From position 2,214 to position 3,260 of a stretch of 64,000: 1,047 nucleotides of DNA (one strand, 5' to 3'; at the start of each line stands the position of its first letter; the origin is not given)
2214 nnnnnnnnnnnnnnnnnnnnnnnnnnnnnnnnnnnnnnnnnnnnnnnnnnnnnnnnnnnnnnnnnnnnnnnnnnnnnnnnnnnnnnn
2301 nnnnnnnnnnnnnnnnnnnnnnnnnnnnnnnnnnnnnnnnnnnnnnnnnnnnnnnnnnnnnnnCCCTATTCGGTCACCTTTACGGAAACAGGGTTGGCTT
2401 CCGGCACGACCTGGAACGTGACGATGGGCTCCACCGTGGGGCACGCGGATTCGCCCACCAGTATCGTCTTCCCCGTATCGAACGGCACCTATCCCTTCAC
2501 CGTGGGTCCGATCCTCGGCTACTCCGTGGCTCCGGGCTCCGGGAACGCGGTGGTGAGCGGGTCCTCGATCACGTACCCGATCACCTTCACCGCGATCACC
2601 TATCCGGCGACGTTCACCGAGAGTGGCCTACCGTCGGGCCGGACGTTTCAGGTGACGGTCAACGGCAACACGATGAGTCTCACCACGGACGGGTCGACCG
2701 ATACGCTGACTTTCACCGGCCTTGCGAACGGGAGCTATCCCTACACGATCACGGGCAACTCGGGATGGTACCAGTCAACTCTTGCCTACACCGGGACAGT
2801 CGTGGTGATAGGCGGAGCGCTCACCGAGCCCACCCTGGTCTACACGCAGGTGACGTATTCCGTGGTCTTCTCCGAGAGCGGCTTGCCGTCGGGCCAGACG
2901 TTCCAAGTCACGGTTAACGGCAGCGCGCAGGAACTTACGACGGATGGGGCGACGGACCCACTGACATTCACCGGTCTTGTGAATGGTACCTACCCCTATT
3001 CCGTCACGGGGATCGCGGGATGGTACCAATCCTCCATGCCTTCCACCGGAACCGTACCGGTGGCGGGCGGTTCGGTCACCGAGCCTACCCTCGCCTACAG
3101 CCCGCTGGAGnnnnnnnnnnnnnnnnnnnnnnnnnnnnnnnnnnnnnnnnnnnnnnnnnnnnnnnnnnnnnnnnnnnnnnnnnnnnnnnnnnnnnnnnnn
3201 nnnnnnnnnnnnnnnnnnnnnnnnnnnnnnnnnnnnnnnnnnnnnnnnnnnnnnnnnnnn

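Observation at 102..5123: Secreted phosphoesterase (PLC/AcpA family) displayed on a 24-repeat stalk; near-identical adjacent repeat units at DNA level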

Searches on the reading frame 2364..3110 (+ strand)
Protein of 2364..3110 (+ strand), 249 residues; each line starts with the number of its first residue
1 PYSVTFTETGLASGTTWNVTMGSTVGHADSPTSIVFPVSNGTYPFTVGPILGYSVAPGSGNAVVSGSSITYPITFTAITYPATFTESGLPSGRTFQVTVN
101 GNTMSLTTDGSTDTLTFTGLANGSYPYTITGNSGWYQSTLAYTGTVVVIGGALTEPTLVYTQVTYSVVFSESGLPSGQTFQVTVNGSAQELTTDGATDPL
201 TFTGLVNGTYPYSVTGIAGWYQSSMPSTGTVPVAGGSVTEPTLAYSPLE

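Call 41: predict_structure(alignment_id=A2)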
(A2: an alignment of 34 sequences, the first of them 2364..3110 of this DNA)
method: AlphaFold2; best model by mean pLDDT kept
length: 249 residues; sequences in the alignment: 34
mean_pLDDT: 96.5   pTM: 0.77
mean pLDDT of the five models: 96.5, 96.5, 96.3, 95.3, 95.3
residues with pLDDT >= 90: 244; 70-90: 5; 50-70: 0; < 50: 0
segments of 3 or more residues with pLDDT < 50: none
pLDDT, mean of each block of 10 residues (from residue 1): 96 96 97 96 98 96 97 97 98 98 98 98 96 95 96 97 97 97 98 97 96 97 95 94 94
secondary structure, 60 per line:
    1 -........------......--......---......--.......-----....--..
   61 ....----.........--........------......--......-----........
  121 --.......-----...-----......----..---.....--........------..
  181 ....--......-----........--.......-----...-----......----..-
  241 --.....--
elements in order: E2-9 E16-21 E24-29 E33-38 E41-47 E53-56 E59-64 E69-77 E80-87 E94-99 E102-107 E113-120 E123-129 E135-137 E143-148 E158-162 E165-172 E179-184 E187-192 E198-205 E208-214 E220-222 E228-233 E243-247
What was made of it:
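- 2118..2597 (+): Short β-sandwich units A2 (2118-2363) and A3 (2364-2597). A3 was modelled with pLDDT above 95 (call 41).
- AF2 of A3-B1-B2 gives pLDDT 96.5, pTM 0.77, all-β (call 41).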

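Call 43: fold_search(model_id=the predicted structure, library=pdb)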
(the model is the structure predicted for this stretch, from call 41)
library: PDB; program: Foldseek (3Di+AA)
matches with E <= 10: 859; with E <= 0.001: 36
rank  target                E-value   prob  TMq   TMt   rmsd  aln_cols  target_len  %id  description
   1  6fwv_A                6.2e-09  1.00  0.58  0.33   6.0       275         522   12  The Bacillus anthracis TIE protein (released 2018-08-08)
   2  6fwv_B                8.2e-09  1.00  0.56  0.32   6.4       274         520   13  The Bacillus anthracis TIE protein (released 2018-08-08)
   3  7vcn_B                1.5e-07  1.00  0.35  0.23  13.4       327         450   12  Crystal Structure of PitA fragment from pilus islet-2 of Streptococcus oralis with Tb-Xo4 (released 2022-07-13)
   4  4oq1                  1.5e-07  1.00  0.30  0.25  12.9       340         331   13  Structure of the Streptococcal ancillary pilin (released 2014-04-23)
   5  10ps                  1.6e-07  1.00  0.44  0.23  14.2       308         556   16  Crystal structure of SdrD A2-A3-B1-B2 domains from Staphylococcus aureus JH1 (released 2026-02-11)
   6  7vcr_B                2.7e-07  1.00  0.36  0.23  12.8       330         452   14  Crystal Structure of PitA fragment from pilus islet-2 of Streptococcus oralis (released 2022-06-01)
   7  7vcr_A                3.6e-07  1.00  0.36  0.23  12.9       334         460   14  Crystal Structure of PitA fragment from pilus islet-2 of Streptococcus oralis (released 2022-06-01)
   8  5z24_B                7.9e-06  1.00  0.26  0.17  13.9       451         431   12  Crystal structure of shaft pilin spaD from Lactobacillus rhamnosus GG - K365A mutant (released 2018-06-20)
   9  8f70                  1.3e-05  1.00  0.36  0.20  14.0       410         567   10  Identification of an Immunodominant region on a Group A Streptococcus T-antigen Reveals Temperature-Dependent Motion in  (released 2023-03-08)
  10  3kpt_A                2.1e-05  1.00  0.46  0.36  11.2       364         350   10  Crystal structure of BcpA, the major pilin subunit of Bacillus cereus (released 2009-11-24)
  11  3kpt_B                3.2e-05  1.00  0.46  0.35  12.0       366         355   10  Crystal structure of BcpA, the major pilin subunit of Bacillus cereus (released 2009-11-24)
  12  3rkp_B                3.3e-05  1.00  0.46  0.36  11.4       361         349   11  Crystal structure of BcpA*(D312A), the major pilin subunit of Bacillus cereus (released 2012-05-30)
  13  3rkp_A                3.5e-05  1.00  0.48  0.37  10.9       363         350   11  Crystal structure of BcpA*(D312A), the major pilin subunit of Bacillus cereus (released 2012-05-30)
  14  3phs                  5.3e-05  1.00  0.27  0.28   9.8       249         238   10  Crystal Structure of GBS52, the minor pilin in gram-positive pathogen Streptococcus agalactiae (released 2010-11-17)
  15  5xya                  6.0e-05  1.00  0.27  0.07  17.8       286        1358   12  Crystal structure of a serine protease from Streptococcus species (released 2018-08-08)
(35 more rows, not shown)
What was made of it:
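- On Periscope proteins: The three-unit model has pTM 0.77, about 2 residues between units, and TMq 0.58 to the TIE stalk (calls 41, 43).
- On CnaB / prealbumin-like stalk domains: Foldseek gives 36 PDB matches at E <= 1e-3, almost all Gram-positive pilins, the TIE protein, SdrD and SpyCEP (call 43).
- Foldseek top hits are the B. anthracis TIE stalk (E 6e-9, TMq 0.58), Gram-positive pilins and SdrD (call 43). The fold class matches known stalk domains (call 43).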

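Call 44: search_protein_families(library=pfam, alignment_id=A2, max_evalue=0.1)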
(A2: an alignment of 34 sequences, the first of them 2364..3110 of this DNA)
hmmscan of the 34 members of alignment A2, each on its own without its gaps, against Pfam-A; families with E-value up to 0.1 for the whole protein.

A. member 1, window:2364-3110:+ (249 aa): 9 families
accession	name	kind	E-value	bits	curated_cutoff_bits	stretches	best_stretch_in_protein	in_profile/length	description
PF22352.2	K319L-like_PKD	-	0.00074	19.9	27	0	100-134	37-71/84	K319L-like, PKD domain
PF00127.26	Copper-bind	-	0.0047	17.8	21.2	0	139-212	11-82/99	Copper binding proteins, plastocyanin/azurin family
PF17802.7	SpaA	-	0.0084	16.7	23.1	0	92-125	18-54/91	Prealbumin-like fold domain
PF10694.14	DUF2500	-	0.012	16.5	33.5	0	76-119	55-95/102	Protein of unknown function (DUF2500)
PF22036.2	MoaF_like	-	0.019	15.3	27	0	92-124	2-33/94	MoaF-like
PF24180.1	Avr2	-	0.019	15.3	27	0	99-135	37-73/156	Effector protein Avr2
PF16968.11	TadZ_N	-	0.02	15.1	26.4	0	131-169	13-51/133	Pilus assembly protein TadZ N-terminal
PF11259.13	DUF3060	-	0.023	14.9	23.1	0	177-207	12-41/58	Protein of unknown function (DUF3060)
PF11495.14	Regulator_TrmB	-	0.055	13.2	22.2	0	62-107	134-178/233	Archaeal transcriptional regulator TrmB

B. families by the number of members that match (of 34 scanned): 64 families (the first 25 are shown)
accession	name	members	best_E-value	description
PF06742.16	DUF1214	12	4.9e-06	Protein of unknown function (DUF1214)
PF00127.26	Copper-bind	10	7.5e-06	Copper binding proteins, plastocyanin/azurin family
PF22352.2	K319L-like_PKD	10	2.9e-05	K319L-like, PKD domain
PF23759.1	GBD_T9SS_assoc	7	0.00043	Galactose binding domain-like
PF16968.11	TadZ_N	6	0.00018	Pilus assembly protein TadZ N-terminal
PF19407.5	DUF5979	5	9.8e-06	Domain of unknown function (DUF5979)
PF22058.2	X25_BaPul_like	5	0.00023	Pullulanase X25 domain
PF22111.2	MtrC-MtrF_N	5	0.00025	Decaheme cytochrome c component MtrC/MtrF N-terminal domain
PF23157.1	DUF7055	4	0.025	Domain of unknown function (DUF7055)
PF05345.18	He_PIG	3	4e-06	Putative Ig domain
PF22898.2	NOMO1-like_1st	3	0.00041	BOS complex subunit NOMO1-like, first beta sandwich domain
PF16537.11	T2SSB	3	0.0053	Type II secretion system protein B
PF16967.11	TcfC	3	0.0057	E-set like domain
PF03413.25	PepSY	3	0.0093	Peptidase propeptide and YPEB domain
PF22670.1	Gp10_D3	3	0.013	Baseplate wedge protein gp10 domain 3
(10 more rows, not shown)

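Call 59: search_protein_representatives(alignment_id=A2)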
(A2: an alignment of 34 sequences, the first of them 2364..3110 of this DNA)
Query: 34 sequences, 231 profile positions. Proteins with E-value up to 0.001 (for the whole library): 7853; up to 1e-10: 6425; up to 1e-30: 4068. The best 150 are listed.
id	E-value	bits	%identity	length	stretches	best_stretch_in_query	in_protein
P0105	0.0e+00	6057.3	-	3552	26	1-230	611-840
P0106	0.0e+00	2106.5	-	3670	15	1-229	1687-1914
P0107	0.0e+00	2014.1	-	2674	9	2-230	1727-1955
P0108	0.0e+00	1920.0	-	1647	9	2-230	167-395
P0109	0.0e+00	1906.4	-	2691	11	2-230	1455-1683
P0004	0.0e+00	1816.4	-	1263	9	2-230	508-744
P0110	0.0e+00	1538.1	-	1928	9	1-230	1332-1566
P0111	0.0e+00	1428.7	-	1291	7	1-229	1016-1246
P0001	0.0e+00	1416.6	-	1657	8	1-231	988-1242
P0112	0.0e+00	1401.8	-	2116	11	2-224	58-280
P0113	0.0e+00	1369.2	-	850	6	1-230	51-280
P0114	0.0e+00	1363.1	-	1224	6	1-230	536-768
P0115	0.0e+00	1333.3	-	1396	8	2-229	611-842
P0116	0.0e+00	1332.1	-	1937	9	1-231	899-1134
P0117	0.0e+00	1312.8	-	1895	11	2-229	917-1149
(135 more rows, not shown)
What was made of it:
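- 7,853 representative proteins match the unit profile (call 59).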
